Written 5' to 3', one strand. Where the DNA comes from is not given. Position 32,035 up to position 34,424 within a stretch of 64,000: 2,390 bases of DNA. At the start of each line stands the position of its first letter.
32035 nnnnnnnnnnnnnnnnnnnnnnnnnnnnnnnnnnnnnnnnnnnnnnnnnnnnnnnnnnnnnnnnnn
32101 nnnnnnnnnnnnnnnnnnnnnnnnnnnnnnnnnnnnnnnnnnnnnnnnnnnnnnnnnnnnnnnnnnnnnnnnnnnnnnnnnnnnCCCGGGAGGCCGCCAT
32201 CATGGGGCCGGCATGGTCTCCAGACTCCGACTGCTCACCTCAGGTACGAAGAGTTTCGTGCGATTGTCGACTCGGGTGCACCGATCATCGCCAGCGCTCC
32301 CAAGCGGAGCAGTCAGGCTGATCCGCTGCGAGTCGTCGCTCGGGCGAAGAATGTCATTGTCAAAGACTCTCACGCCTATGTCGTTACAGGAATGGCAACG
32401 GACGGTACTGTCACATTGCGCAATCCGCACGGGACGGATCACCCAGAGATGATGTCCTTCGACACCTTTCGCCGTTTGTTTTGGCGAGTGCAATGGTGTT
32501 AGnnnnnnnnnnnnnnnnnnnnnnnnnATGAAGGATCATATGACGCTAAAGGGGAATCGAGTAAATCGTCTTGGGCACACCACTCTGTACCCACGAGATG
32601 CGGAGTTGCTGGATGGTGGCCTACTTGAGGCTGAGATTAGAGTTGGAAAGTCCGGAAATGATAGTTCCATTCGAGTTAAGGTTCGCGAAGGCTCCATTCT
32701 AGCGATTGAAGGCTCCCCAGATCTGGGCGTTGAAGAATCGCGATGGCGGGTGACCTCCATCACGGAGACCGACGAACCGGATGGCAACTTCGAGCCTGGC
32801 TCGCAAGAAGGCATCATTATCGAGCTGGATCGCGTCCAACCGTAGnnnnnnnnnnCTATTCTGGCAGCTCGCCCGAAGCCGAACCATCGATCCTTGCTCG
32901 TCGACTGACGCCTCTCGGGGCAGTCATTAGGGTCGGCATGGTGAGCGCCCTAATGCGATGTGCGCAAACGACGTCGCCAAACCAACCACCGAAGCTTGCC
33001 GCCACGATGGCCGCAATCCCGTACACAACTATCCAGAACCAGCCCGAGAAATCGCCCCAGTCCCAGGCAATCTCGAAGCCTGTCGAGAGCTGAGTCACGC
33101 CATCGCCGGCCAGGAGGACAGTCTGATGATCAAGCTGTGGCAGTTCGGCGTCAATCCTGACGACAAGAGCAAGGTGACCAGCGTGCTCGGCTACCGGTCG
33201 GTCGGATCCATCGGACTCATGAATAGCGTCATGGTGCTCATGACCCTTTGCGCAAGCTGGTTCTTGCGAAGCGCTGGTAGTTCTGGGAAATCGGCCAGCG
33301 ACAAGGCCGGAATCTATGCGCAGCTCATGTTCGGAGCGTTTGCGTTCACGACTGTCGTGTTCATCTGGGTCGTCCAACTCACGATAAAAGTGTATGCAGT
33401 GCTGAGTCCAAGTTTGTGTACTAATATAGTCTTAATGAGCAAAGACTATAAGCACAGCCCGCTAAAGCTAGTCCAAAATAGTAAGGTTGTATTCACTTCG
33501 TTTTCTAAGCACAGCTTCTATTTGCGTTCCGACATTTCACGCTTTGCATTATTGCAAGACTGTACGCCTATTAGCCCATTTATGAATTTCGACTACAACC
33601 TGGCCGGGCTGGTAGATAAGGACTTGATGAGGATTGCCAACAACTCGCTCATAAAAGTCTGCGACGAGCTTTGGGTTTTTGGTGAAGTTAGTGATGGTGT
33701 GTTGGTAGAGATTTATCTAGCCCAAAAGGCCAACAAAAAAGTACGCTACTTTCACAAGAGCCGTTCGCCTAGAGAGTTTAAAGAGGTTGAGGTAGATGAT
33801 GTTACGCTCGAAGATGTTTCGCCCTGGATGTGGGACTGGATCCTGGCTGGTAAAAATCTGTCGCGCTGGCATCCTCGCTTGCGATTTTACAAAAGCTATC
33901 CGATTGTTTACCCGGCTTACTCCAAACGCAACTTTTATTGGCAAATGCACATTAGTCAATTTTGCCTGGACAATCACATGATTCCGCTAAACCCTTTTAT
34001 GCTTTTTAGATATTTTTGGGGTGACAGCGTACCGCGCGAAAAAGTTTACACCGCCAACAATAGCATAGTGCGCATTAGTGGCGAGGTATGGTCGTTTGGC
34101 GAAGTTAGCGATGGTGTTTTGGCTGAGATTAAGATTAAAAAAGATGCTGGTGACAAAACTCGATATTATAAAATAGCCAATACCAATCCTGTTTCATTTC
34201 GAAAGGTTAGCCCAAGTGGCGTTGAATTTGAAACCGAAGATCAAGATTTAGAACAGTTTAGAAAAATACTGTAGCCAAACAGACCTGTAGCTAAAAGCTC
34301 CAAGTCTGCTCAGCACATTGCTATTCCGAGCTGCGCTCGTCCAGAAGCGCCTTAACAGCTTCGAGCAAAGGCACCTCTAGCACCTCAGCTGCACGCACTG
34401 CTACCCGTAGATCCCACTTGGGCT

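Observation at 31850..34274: GC-rich mosaic of gene debris (J-domain fragment, papain-like peptidase C-terminal fragment) abutting a chimeric gene whose 5' end is GC-rich and 3' end AT-rich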

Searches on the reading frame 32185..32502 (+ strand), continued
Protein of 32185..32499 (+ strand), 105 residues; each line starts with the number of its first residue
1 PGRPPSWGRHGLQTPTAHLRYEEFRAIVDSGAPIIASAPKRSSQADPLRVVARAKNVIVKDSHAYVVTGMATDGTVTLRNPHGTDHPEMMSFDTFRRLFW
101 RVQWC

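Call 72: find_encoding_contigs(protein=P0138, flank=3000, max_places=2)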
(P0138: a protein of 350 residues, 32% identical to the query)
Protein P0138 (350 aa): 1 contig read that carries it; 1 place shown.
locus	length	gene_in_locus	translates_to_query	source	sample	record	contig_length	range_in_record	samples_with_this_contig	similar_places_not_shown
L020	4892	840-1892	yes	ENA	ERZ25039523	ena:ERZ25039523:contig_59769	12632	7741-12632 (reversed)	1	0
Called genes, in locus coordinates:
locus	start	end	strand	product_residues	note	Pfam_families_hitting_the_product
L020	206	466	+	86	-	-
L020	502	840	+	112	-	-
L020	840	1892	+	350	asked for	PF00648:Peptidase_C2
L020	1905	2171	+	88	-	PF19944:DUF6406 (weak)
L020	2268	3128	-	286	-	PF00004:AAA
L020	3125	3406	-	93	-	-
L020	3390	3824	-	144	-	-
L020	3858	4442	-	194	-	-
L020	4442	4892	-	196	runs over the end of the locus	-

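Call 97: search_dna_similar(query=window:32185-32499:+, collection=plasmids, mode=protein, max_evalue=0.01, max_rows=12)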
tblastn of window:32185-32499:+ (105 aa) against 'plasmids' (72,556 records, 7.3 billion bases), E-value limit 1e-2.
No match.

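Call 100: search_dna_similar(query=window:32185-32499:+, collection=phages, mode=protein, max_evalue=0.01, max_rows=8)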
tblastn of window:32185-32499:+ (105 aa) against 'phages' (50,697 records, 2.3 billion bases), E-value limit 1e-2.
No match.

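Call 102: search_protein_families(library=pfam, max_evalue=0.1, proteins=[L011:263-520:+, L011:531-866:+, L014:2179-2703:+, L014:2721-2978:+, L018:238-495:+, L020:502-837:+, L018:1927-2139:+, L018:2455-2868:+])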
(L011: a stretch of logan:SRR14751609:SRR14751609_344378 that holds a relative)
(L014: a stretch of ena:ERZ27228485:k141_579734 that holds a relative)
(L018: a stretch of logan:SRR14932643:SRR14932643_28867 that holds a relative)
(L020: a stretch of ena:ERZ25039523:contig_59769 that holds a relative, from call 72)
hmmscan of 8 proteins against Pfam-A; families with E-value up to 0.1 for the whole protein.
L011:263-520:+ (86 aa): 5 families
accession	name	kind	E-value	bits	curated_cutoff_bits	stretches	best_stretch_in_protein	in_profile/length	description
PF01366.23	PRTP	-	0.0039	15.8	24.6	1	1-62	324-387/656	Herpesvirus processing and transport protein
PF01442.23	Apolipoprotein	-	0.0085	16.2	90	1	3-74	111-172/190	Apolipoprotein A1/A4/E domain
PF16535.10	T3SSipB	-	0.025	15.4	31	1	3-75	19-86/155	Type III cell invasion protein SipB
PF16752.10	TBCC_N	-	0.056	14.2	27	1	8-67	14-73/115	Tubulin-specific chaperone C N-terminal domain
PF07464.16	ApoLp-III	-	0.067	13.8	36.3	0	28-78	30-80/146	Apolipophorin-III precursor (apoLp-III)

L011:531-866:+ (112 aa): 0 families

L014:2179-2703:+ (175 aa): 1 family
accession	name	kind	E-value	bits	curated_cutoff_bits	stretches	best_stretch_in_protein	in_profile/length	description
PF06552.18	TOM20_plant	-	0.011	16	20.6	0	3-53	109-161/187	Plant specific mitochondrial import receptor subunit TOM20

L014:2721-2978:+ (86 aa): 8 families
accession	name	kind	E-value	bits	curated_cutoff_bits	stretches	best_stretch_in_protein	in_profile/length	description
PF01442.23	Apolipoprotein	-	0.0002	21.6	90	1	23-78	99-154/190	Apolipoprotein A1/A4/E domain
PF20072.4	DUF6468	-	0.0032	18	26.9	0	52-80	9-37/76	Domain of unknown function (DUF6468)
PF11855.13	DUF3375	-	0.0074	15.6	28.6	1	20-81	271-332/474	Protein of unknown function (DUF3375)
PF11365.13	SOGA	-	0.021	16.3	31.1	1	7-66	19-78/94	Protein SOGA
PF08702.15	Fib_alpha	-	0.024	15.2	29.9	1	3-81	36-116/143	Fibrinogen alpha/beta chain family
PF04799.18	Fzo_mitofusin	-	0.029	14.3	27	1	38-81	83-126/161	fzo-like conserved region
PF05791.16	Bacillus_HBL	-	0.061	13.6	29.1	0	2-73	105-168/177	Bacillus haemolytic enterotoxin (HBL)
PF01915.27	Glyco_hydro_3_C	-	0.074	13.4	31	1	8-76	17-83/200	Glycosyl hydrolase family 3 C-terminal domain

L018:238-495:+ (86 aa): 5 families
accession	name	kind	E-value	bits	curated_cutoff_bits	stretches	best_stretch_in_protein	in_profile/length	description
PF01442.23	Apolipoprotein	-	0.00048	20.3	90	1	11-78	108-176/190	Apolipoprotein A1/A4/E domain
PF04513.17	Baculo_PEP_C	-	0.016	15.7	38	1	8-75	19-82/140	Baculovirus polyhedron envelope protein, PEP, C terminus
PF20379.3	DUF6674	-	0.017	15.2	28.5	0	1-43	42-75/251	Family of unknown function (DUF6674)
PF06008.19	Laminin_I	-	0.041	14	34.6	0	2-78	40-115/259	Laminin Domain I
PF20072.4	DUF6468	-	0.053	14.1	26.9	0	58-80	1-23/76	Domain of unknown function (DUF6468)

L020:502-837:+ (112 aa): 0 families

L018:1927-2139:+ (71 aa): 0 families

L018:2455-2868:+ (138 aa): 0 families

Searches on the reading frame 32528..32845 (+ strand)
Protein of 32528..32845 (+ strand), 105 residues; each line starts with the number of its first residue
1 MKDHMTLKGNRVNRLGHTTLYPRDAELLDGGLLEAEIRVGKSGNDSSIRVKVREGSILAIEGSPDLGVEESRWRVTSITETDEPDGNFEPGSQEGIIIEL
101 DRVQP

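Call 6: search_protein_families(library=pfam, max_evalue=1, proteins=[window:32528-32845:+])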
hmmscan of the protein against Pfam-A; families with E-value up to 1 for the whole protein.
window:32528-32845:+ (105 aa): 0 families

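Call 14: find_homologous_proteins(query=window:32528-32842:+, max_evalue=0.01)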
Query window:32528-32842:+ (105 aa): 1 proteins with E <= 0.01 among 1 candidates.
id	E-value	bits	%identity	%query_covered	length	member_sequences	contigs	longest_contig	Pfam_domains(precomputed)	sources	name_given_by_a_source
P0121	2.6e-58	212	100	96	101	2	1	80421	-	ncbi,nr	ncbi:hypothetical protein HYX70_01600 [Candidatus Saccharibacteria bacterium]|nr:hypothetical protei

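Call 17: find_encoding_contigs(protein=P0121, flank=6000, max_places=5)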
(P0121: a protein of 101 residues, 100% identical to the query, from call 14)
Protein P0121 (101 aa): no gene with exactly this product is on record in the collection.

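Call 20: search_protein_families(library=ncbifam, max_evalue=10, proteins=[window:32528-32842:+])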
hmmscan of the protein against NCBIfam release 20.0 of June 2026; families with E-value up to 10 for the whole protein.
window:32528-32842:+ (105 aa): 0 families

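Call 28: search_protein_families(library=phrogs, max_evalue=1, proteins=[window:32528-32842:+])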
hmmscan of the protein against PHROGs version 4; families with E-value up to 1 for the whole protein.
window:32528-32842:+ (105 aa): 0 families

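Call 30: search_solved_structures(query=window:32528-32842:+, max_evalue=10, show_alignments=2)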
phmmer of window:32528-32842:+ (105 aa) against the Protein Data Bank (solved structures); distinct sequences matched with E-value up to 10: 2.
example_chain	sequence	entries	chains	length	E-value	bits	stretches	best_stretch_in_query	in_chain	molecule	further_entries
5c8o_A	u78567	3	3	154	0.26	14.8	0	22-49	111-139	MoCVNH3 variant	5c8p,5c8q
2l9y_A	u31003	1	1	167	0.31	14.6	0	15-49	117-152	CVNH-LysM lectin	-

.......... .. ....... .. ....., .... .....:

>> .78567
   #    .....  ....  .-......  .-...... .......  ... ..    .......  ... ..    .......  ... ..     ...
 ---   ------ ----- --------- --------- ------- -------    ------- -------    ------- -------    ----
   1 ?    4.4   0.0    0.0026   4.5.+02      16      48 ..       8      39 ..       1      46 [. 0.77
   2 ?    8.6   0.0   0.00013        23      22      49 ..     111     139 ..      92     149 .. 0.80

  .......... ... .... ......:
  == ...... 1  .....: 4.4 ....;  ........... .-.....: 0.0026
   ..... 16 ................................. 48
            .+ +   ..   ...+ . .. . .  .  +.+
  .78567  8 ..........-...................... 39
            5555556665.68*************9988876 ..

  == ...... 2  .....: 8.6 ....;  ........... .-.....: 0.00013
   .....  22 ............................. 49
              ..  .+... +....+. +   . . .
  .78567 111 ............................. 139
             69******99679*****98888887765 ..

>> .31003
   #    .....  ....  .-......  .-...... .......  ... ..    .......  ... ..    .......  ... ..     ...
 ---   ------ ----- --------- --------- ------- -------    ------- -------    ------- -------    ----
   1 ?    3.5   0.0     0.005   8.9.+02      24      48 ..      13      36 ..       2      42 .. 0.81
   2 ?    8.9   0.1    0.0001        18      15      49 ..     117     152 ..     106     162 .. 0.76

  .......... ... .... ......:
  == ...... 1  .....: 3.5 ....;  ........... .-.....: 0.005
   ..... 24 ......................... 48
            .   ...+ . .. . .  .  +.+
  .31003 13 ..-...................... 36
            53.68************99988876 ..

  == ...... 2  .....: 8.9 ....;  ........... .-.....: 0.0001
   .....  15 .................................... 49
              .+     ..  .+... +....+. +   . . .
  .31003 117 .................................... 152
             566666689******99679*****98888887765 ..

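Call 45: predict_structure(protein=window:32528-32842:+)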
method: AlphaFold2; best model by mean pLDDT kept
length: 105 residues; sequences in the alignment: 1
mean_pLDDT: 72.6   pTM: 0.63
mean pLDDT of the five models: 72.6, 65.0, 60.5, 53.9, 52.2
residues with pLDDT >= 90: 12; 70-90: 59; 50-70: 19; < 50: 15
segments of 3 or more residues with pLDDT < 50: 1-11
pLDDT, mean of each block of 10 residues (from residue 1): 42 65 83 83 75 89 74 88 56 70 78
secondary structure, 60 per line:
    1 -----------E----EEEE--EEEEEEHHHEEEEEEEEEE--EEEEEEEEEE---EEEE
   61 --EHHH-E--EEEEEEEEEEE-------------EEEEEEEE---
elements in order: E17-20 E23-28 E32-41 E44-53 E57-60 E71-81 E95-102

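Call 60: search_protein_families(library=pfam, max_evalue=10, proteins=[window:32528-32842:+])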
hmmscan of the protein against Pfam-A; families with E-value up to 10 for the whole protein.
window:32528-32842:+ (105 aa): 0 families

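Call 82: fold_search(model_id=the predicted structure, library=pdb)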
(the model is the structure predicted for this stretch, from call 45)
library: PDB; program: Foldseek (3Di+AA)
matches with E <= 10: 830; with E <= 0.001: 0
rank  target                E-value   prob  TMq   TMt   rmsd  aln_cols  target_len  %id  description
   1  7ucz_A                9.3e-02  0.60  0.34  0.27  12.8       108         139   11  The Crystal Structure of Apo Monomer F57:H:H:H:H:H:H:R58 Mutant of HCRBPII with Histidine Insertion in the Hinge Loop  (released 2023-10-18)
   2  3tfz_B                9.3e-02  0.38  0.28  0.20   9.5        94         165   16  Crystal structure of Zhui aromatase/cyclase from Streptomcyes sp. R1128 (released 2011-09-14)
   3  3tfz_A                1.6e-01  0.30  0.28  0.20   9.5        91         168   15  Crystal structure of Zhui aromatase/cyclase from Streptomcyes sp. R1128 (released 2011-09-14)
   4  5ixh_A                2.1e-01  0.21  0.23  0.16  12.9        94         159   10  Crystal Structure of Burkholderia cenocepacia BcnA (released 2017-03-22)
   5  5z4g_A                2.2e-01  0.28  0.32  0.25  14.0       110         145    8  Crystal structure of secretory abundant heat soluble protein 4 from Ramazzottius varieornatus (released 2018-04-11)
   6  7bwl                  2.3e-01  0.20  0.26  0.17  12.4        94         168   12  Structure of antibiotic sequester from Pseudomonas aerurinosa (released 2020-12-02)
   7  8yhx_A                2.9e-01  0.51  0.33  0.08  10.1        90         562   11  Cryo-EM structure of the trimeric HerA (released 2024-11-06)
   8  4orw_A                2.9e-01  0.18  0.26  0.19  15.1       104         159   14  Three-dimensional structure of the C65A-K59A double mutant of Human lipocalin-type Prostaglandin D Synthase apo-form (released 2014-08-06)
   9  1y0g_A                2.9e-01  0.18  0.26  0.17  12.8        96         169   16  CRYSTAL STRUCTURE OF THE ESCHERICHIA COLI YCEI PROTEIN, STRUCTURAL GENOMICS (released 2004-12-21)
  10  5n48_C                3.2e-01  0.21  0.28  0.19  13.7       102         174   16  Structure of Anticalin N9B in complex with extra-domain B of human oncofetal fibronectin (released 2018-02-14)
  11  4qae_A                3.4e-01  0.23  0.28  0.19  14.1       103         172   14  Crystal structure of an engineered lipocalin (Anticalin) in complex with human hepcidin (released 2015-05-06)
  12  9nhm_E                3.4e-01  0.11  0.24  0.08  23.2       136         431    9  BG505-CH505 Env glycoprotein in complex with NHP pAb V1V2V3-1 isolated from animal RUu18 at week 14 (released 2025-06-25)
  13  5n47_C                3.6e-01  0.20  0.27  0.18  14.7       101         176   14  Structure of Anticalin N7E in complex with the three-domain fragment Fn7B8 of human oncofetal fibronectin (released 2018-02-14)
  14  4ory_C                3.6e-01  0.16  0.26  0.19  15.0       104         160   12  Three-dimensional structure of the C65A-K59A double mutant of Human lipocalin-type Prostaglandin D Synthase holo, seco (released 2014-08-06)
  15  9evs_1S               3.6e-01  0.08  0.19  0.16  16.6       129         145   12  Structure of the flowering plant mitoribosome with P-site tRNA (released 2025-09-03)
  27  1ew3                  4.5e-01  0.15  0.26  0.19  14.2        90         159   16  CRYSTAL STRUCTURE OF THE MAJOR HORSE ALLERGEN EQU C 1 (released 2000-05-03)
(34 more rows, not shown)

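Call 101: search_dna_similar(query=window:32528-32842:+, collection=phages, mode=protein, max_evalue=0.01, max_rows=8)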
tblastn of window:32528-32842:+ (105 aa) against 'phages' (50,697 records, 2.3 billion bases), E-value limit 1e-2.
No match.

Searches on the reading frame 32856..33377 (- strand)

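Call 6: search_protein_families(library=pfam, max_evalue=1, proteins=[window:32856-33377:-])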
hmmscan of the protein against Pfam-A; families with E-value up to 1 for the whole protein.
window:32856-33377:- (173 aa): 1 family
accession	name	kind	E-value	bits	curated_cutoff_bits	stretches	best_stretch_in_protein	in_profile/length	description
PF03677.18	UPF0137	-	0.32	11.2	34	1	65-120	66-119/237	Uncharacterised protein family (UPF0137)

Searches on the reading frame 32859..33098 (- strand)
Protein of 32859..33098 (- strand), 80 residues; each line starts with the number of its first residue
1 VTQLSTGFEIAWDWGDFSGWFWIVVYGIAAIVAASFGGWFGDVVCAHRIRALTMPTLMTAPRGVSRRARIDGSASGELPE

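Call 19: search_protein_families(library=pfam, max_evalue=10, proteins=[window:32859-33098:-])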
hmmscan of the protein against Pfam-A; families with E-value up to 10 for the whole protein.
seq(80 aa): 2 families
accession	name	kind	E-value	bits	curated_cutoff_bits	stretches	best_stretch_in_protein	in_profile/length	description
PF21659.2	Flavi_E_stem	-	0.031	15.1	27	1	9-50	22-63/95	Flavivirus envelope glycoprotein E, stem/anchor domain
PF14296.11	O-ag_pol_Wzy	-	0.38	9.8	26.6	1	14-64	387-437/468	O-antigen polysaccharide polymerase Wzy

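Call 28: search_protein_families(library=phrogs, max_evalue=1, proteins=[window:32859-33098:-])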
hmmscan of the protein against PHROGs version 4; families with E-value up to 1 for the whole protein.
seq(80 aa): 0 families

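Call 99: search_dna_similar(query=window:32859-33098:-, collection=plasmids, mode=protein, max_evalue=0.01, max_rows=8)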
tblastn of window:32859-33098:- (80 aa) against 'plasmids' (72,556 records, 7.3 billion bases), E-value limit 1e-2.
No match.

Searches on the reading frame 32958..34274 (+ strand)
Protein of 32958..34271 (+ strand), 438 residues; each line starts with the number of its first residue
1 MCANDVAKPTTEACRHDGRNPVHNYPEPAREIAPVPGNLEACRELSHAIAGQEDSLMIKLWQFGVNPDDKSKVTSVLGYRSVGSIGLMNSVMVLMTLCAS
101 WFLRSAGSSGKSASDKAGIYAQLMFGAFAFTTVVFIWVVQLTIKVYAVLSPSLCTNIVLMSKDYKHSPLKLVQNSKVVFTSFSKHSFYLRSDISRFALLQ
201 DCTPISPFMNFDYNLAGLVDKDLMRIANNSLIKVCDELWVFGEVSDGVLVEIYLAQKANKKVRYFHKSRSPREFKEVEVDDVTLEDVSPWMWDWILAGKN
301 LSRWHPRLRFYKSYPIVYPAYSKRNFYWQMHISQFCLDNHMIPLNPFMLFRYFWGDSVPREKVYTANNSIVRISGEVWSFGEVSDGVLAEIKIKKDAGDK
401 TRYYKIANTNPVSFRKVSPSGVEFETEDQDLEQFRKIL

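Call 6: search_protein_families(library=pfam, max_evalue=1, proteins=[window:33126-34274:+])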
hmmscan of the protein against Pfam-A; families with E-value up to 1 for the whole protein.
window:33126-34274:+ (382 aa): 4 families
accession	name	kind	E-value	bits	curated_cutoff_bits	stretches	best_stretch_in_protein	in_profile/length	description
PF24963.1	DUF7768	-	9.8e-15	55.1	26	2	136-209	22-98/98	Domain of unknown function (DUF7768)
PF23737.1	HTH_71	-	0.19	12.2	27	0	118-148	2-32/50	HTH 3-helical bundle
PF11028.14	TMEM260-like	-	0.2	11.9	24.2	1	38-103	58-123/179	Protein O-mannosyl-transferase TMEM260-like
PF20306.3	Sp-DndD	-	0.23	12.1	27.2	1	175-205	6-32/51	Small protein found in certain Dnd DNA modification systems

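Call 9: find_homologous_proteins(query=window:32958-34271:+)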
Query window:32958-34271:+ (438 aa): 161 proteins with E <= 0.001 among 3847 candidates; the best 120 are listed.
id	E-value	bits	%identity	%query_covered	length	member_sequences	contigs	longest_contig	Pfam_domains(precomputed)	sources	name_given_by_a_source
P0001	1.3e-258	876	100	87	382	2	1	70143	PF24963.2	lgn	-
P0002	2.3e-131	457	72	64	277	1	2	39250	PF24963.2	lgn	-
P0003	1.9e-130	454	72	64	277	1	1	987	PF24963.2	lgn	-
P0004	4.0e-130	453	72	64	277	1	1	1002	PF24963.2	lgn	-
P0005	8.2e-129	449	70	64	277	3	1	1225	PF24963.2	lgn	-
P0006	9.7e-129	448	71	64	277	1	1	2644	PF24963.2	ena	-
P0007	1.5e-128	448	67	66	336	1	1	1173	PF24963.2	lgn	-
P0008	3.4e-128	447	71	64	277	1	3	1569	PF24963.2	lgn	-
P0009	4.2e-126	440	68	64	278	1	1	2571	PF24963.2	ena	-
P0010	8.9e-126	439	69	64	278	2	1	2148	PF24963.2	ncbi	-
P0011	1.2e-125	438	69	64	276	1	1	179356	PF24963.2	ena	-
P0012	1.2e-125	438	69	64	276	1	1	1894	PF24963.2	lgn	-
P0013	3.2e-125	437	69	64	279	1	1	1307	PF24963.2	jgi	-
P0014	4.5e-125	436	67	64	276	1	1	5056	PF24963.2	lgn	-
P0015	5.4e-125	436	68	64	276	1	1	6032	PF24963.2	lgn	-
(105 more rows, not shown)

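Call 11: find_encoding_contigs(protein=P0002, flank=8000, max_places=3)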
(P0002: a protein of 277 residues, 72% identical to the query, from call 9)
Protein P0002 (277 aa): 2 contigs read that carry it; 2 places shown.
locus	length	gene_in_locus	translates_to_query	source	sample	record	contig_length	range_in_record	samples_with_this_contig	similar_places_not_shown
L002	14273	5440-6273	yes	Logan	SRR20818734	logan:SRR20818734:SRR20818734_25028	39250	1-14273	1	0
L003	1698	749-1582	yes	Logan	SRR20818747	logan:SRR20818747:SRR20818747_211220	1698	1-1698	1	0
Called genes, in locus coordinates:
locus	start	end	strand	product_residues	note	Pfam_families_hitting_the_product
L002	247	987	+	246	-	-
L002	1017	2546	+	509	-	PF00224:PK, PF02887:PK_C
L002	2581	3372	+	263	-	PF00121:TIM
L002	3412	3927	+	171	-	PF00719:Pyrophosphatase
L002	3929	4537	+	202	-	PF13489:Methyltransf_23, PF03848:TehB, PF05891:Methyltransf_PK (weak), PF13847:Methyltransf_31, PF08241:Methyltransf_11, PF08242:Methyltransf_12, PF13649:Methyltransf_25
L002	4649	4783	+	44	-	-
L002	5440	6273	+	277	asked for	PF24963:DUF7768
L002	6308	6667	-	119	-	-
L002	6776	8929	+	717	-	PF00580:UvrD-helicase, PF01443:Viral_helicase1 (faint), PF13245:AAA_19, PF13604:AAA_30 (faint), PF13361:UvrD_C, PF13538:UvrD_C_2, PF21196:PcrA_UvrD_tudor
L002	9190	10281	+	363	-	PF03990:DUF348, PF07501:G5, PF06737:Transglycosylas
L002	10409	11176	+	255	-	PF00398:RrnaAD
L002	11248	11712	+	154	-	PF00583:Acetyltransf_1, PF13508:Acetyltransf_7, PF13673:Acetyltransf_10 (weak)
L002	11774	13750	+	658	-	PF01841:Transglut_core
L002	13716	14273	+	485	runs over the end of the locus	PF00133:tRNA-synt_1, PF01406:tRNA-synt_1e, PF09334:tRNA-synt_1g, PF00133:tRNA-synt_1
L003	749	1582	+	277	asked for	PF24963:DUF7768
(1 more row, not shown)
